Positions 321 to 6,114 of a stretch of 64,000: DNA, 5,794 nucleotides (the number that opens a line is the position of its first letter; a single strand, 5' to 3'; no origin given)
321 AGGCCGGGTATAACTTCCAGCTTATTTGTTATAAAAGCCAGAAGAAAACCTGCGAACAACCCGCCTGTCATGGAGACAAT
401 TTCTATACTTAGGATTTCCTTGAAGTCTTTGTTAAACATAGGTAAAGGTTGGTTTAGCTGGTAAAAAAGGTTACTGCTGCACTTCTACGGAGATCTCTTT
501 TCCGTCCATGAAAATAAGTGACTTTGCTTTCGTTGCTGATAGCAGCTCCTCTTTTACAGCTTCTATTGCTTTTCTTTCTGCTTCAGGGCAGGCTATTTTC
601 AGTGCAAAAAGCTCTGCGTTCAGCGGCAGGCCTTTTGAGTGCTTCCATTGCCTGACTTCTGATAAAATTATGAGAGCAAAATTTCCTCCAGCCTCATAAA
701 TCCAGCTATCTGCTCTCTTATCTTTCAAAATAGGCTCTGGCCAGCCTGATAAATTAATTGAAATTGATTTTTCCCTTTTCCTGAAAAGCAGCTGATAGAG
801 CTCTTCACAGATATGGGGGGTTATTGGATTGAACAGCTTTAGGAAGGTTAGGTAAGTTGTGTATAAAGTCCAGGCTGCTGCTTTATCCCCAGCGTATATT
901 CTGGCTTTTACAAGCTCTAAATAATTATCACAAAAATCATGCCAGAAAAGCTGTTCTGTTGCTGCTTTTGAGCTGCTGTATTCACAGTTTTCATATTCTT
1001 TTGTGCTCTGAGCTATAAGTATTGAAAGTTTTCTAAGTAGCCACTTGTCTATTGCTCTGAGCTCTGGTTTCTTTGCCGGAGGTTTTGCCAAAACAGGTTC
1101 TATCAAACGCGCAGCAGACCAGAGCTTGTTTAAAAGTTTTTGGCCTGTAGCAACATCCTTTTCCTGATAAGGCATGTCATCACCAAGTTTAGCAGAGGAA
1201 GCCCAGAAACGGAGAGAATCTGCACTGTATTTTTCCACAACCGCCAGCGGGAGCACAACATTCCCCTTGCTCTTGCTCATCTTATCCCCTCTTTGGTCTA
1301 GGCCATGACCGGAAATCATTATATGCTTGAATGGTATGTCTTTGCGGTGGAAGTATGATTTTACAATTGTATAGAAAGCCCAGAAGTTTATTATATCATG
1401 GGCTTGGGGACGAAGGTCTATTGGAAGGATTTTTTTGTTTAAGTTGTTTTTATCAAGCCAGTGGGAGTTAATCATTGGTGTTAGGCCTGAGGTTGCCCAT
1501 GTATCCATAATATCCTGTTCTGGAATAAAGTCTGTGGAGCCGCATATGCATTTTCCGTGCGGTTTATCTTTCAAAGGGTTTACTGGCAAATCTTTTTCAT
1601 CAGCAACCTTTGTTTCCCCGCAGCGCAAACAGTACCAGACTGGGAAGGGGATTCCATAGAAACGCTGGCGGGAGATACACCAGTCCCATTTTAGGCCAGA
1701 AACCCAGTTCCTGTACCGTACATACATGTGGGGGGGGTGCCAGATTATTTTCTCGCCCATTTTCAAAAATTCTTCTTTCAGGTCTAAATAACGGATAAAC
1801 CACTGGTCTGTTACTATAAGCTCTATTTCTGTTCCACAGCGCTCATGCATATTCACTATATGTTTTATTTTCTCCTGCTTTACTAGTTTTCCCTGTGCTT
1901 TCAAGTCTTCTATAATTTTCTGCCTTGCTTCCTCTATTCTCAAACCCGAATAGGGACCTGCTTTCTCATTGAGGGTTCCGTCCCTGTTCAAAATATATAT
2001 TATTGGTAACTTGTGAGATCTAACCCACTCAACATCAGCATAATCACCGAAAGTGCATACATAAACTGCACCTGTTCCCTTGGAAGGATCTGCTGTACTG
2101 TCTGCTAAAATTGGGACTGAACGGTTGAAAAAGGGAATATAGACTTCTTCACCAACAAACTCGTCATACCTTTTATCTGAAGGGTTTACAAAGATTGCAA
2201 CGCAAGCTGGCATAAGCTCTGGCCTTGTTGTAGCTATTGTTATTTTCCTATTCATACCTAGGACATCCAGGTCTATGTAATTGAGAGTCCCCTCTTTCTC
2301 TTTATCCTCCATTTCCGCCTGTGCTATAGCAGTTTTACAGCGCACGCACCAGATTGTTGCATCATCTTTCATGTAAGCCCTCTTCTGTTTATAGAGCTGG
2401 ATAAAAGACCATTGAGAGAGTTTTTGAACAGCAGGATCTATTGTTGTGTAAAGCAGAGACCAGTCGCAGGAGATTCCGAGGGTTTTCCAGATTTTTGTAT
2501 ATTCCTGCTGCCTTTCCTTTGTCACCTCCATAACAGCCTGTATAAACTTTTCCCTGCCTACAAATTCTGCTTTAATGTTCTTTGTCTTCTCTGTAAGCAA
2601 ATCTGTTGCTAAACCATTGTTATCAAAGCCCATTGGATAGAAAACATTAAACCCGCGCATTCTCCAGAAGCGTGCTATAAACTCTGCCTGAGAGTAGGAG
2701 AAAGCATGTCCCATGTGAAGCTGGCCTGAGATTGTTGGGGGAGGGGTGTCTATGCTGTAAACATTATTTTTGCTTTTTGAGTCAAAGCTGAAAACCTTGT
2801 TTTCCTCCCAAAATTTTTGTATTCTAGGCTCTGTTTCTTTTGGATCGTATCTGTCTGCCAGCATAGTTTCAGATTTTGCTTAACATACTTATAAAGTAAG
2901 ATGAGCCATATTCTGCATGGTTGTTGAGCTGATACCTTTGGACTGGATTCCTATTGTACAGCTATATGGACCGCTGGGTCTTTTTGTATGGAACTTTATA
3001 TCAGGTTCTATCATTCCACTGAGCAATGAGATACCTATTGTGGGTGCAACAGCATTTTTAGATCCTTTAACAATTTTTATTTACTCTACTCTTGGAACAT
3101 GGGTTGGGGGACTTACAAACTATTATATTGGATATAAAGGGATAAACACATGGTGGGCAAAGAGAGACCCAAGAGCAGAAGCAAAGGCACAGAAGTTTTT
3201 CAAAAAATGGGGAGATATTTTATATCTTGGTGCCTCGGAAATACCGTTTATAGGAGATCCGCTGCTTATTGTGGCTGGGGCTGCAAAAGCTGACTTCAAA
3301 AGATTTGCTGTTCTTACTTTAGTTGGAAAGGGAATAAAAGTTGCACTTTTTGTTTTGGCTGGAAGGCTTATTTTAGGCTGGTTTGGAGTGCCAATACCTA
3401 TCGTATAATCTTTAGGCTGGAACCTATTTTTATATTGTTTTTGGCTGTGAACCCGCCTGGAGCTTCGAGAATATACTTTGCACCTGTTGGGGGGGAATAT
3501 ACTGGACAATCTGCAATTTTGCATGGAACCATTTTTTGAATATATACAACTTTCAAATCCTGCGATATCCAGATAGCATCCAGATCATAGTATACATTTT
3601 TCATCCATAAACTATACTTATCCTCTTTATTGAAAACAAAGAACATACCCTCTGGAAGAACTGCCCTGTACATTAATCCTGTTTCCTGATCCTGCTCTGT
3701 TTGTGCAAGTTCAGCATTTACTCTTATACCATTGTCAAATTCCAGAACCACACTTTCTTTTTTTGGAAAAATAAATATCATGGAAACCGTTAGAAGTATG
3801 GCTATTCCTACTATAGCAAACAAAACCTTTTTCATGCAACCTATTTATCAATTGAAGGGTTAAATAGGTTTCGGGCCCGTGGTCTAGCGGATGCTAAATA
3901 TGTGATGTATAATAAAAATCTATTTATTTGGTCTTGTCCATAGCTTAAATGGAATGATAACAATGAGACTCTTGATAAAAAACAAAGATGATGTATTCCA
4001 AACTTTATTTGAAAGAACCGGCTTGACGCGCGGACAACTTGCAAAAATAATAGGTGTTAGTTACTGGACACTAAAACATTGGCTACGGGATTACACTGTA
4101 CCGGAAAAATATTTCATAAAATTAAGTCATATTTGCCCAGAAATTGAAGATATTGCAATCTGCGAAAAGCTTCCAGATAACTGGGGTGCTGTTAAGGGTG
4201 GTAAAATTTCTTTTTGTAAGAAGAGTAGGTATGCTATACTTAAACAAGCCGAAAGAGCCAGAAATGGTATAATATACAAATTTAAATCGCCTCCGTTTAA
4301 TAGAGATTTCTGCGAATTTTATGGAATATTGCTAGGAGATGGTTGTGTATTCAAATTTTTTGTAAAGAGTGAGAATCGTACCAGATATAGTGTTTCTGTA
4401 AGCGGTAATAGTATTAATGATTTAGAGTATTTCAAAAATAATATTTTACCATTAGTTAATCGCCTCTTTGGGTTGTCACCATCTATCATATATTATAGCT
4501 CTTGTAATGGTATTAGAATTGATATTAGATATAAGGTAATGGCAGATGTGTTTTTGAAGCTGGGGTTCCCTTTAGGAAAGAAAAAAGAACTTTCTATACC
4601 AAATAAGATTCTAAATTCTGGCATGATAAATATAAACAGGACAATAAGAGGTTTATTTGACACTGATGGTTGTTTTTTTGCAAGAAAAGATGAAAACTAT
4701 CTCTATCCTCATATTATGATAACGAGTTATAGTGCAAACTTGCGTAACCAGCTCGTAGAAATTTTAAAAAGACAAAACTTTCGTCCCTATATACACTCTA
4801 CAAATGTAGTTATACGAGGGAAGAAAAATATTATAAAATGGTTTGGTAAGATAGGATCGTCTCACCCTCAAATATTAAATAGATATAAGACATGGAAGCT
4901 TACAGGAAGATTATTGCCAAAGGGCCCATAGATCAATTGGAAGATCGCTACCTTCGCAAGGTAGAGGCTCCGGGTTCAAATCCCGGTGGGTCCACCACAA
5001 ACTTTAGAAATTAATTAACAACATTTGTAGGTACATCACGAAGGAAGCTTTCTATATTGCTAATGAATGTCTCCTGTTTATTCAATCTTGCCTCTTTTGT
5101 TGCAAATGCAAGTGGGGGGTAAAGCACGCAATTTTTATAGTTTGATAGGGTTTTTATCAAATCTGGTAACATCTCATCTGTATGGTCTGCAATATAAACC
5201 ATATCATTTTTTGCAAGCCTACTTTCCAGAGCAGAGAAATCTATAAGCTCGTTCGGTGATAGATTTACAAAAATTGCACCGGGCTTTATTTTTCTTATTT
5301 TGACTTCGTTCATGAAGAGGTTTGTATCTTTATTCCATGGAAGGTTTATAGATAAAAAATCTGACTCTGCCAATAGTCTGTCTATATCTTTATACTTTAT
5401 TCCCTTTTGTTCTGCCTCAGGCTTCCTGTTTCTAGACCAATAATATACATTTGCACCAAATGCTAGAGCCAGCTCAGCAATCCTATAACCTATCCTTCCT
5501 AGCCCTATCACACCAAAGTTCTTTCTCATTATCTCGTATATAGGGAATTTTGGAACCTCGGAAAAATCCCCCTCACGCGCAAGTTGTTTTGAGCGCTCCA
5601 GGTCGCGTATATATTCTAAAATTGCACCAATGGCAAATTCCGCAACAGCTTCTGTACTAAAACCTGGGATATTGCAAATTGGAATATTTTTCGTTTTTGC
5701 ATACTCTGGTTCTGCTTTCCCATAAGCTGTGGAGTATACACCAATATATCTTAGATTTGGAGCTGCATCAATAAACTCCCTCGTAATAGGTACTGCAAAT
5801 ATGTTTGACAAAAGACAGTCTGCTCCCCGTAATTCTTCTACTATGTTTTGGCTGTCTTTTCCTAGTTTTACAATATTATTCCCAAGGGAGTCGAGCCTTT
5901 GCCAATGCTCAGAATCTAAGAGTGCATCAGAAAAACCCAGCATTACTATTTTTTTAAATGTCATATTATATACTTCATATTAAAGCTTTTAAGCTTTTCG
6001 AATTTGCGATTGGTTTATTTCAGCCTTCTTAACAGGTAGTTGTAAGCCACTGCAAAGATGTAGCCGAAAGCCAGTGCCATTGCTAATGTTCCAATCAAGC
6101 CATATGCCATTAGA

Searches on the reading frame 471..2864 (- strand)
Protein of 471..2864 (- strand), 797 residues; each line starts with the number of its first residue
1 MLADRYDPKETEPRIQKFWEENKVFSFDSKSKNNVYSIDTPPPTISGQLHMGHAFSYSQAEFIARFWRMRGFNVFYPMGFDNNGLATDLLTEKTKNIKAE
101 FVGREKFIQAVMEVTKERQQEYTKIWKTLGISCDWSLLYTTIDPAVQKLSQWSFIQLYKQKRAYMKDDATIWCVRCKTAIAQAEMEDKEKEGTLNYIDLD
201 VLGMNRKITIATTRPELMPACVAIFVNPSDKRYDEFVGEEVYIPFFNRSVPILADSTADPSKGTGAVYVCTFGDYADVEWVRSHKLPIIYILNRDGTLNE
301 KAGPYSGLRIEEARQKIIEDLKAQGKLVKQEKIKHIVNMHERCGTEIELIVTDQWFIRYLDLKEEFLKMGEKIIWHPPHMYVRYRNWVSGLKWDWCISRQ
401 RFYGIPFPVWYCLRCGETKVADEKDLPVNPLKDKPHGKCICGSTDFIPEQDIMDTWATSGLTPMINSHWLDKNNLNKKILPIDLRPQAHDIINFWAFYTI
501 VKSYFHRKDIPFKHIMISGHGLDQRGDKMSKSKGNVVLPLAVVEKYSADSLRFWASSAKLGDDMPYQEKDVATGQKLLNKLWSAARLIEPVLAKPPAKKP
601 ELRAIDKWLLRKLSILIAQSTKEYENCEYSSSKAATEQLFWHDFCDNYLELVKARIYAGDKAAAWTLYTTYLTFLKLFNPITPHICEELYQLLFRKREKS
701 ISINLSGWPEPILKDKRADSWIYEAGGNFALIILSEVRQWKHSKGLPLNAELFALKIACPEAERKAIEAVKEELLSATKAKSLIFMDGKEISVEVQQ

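Call 67: search_protein_families(library=pfam, proteins=[window:471-2864:-], max_evalue=0.001)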
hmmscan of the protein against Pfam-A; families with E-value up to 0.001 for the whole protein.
window:471-2864:- (797 aa): 5 families
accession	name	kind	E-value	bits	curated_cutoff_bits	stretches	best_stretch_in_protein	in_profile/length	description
PF00133.28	tRNA-synt_1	-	6.8e-84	282.5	22.7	1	15-564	2-411/414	tRNA synthetases class I (I, L, M and V)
PF08264.19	Anticodon_1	-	5.3e-30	104.7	25.1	1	606-752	1-144/148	Anticodon-binding domain of tRNA ligase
PF09334.17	tRNA-synt_1g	-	3.7e-20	72.5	20.1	2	38-184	3-134/391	tRNA synthetases class I (M)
PF01406.26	tRNA-synt_1e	-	5.1e-07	29.8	27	0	514-573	240-298/301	tRNA synthetases class I (C) catalytic domain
PF01921.24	tRNA-synt_1f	-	0.00097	18.6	27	0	523-559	277-313/360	tRNA synthetases class I (K)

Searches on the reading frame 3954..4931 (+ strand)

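Call 67: search_protein_families(library=pfam, proteins=[window:3954-4931:+], max_evalue=0.001)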
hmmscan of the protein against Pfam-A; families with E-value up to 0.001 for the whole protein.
window:3954-4931:+ (325 aa): 1 family
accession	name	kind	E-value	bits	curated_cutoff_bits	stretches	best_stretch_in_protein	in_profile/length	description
PF14528.11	LAGLIDADG_3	-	5.7e-08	33.4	22.5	1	231-293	7-74/82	LAGLIDADG-like domain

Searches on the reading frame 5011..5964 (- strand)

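Call 67: search_protein_families(library=pfam, proteins=[window:5011-5964:-], max_evalue=0.001)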
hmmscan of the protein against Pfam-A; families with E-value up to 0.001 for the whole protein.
window:5011-5964:- (317 aa): 3 families
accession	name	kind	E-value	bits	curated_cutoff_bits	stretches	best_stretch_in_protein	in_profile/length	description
PF02826.25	2-Hacid_dh_C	-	5.4e-34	117.5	25.1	1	113-283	2-175/178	D-isomer specific 2-hydroxyacid dehydrogenase, NAD binding domain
PF00389.36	2-Hacid_dh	-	1.3e-19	70.6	24.6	1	18-317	9-134/134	D-isomer specific 2-hydroxyacid dehydrogenase, catalytic domain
PF03446.21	NAD_binding_2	-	6.1e-06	26.8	21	1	150-258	2-115/161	NAD binding domain of 6-phosphogluconate dehydrogenase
